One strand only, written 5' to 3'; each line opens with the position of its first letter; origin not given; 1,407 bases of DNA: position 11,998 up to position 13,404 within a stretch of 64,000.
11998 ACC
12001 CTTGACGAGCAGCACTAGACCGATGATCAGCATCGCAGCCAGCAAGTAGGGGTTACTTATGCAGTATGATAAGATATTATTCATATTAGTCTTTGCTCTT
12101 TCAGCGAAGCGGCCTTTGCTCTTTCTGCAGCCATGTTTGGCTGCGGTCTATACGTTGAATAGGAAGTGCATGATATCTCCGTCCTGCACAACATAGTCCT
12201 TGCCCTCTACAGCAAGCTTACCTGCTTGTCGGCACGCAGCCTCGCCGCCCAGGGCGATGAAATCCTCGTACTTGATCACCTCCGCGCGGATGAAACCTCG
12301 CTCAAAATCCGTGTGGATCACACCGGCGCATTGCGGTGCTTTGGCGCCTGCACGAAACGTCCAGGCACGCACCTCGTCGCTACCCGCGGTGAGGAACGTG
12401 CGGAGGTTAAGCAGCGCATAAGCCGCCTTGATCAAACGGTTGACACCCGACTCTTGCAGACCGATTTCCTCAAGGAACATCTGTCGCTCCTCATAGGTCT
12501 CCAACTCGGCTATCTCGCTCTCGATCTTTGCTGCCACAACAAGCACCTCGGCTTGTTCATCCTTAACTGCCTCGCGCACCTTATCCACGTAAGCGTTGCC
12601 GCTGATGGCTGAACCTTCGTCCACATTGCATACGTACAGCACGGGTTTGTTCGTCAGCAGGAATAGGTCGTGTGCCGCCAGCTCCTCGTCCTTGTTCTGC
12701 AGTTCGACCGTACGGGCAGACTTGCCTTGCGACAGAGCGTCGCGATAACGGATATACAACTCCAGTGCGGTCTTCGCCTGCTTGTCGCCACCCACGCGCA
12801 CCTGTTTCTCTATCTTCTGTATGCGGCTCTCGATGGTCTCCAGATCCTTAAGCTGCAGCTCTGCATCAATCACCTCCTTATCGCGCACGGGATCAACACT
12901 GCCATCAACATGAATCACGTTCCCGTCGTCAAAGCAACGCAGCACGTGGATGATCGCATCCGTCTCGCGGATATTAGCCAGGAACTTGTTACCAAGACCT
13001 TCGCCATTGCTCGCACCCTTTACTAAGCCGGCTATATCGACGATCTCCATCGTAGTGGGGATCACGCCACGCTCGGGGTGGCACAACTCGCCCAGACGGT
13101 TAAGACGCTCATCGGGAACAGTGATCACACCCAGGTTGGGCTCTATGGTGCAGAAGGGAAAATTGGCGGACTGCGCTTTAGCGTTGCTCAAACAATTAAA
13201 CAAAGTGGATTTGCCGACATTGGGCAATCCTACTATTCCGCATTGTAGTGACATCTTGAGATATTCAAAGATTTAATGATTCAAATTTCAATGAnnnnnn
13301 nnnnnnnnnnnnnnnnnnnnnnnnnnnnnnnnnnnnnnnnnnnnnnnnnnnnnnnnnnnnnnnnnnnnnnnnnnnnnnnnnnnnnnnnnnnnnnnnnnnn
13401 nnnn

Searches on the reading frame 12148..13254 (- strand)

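Call 78: search_protein_families(library=pfam, proteins=[window:12148-13254:-], max_evalue=0.0001)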
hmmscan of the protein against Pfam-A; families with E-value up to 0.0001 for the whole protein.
window:12148-13254:- (368 aa): 3 families
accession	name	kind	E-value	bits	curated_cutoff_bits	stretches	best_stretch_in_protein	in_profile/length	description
PF06071.19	YchF-GTPase_C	-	1.4e-39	134.5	27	1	284-367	1-84/84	Protein of unknown function (DUF933)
PF01926.29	MMR_HSR1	-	2.4e-22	79.6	21.9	1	5-110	2-86/113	50S ribosome-binding GTPase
PF02421.24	FeoB_N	-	2.2e-08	34.2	27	1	5-49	3-47/156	Ferrous iron transport protein B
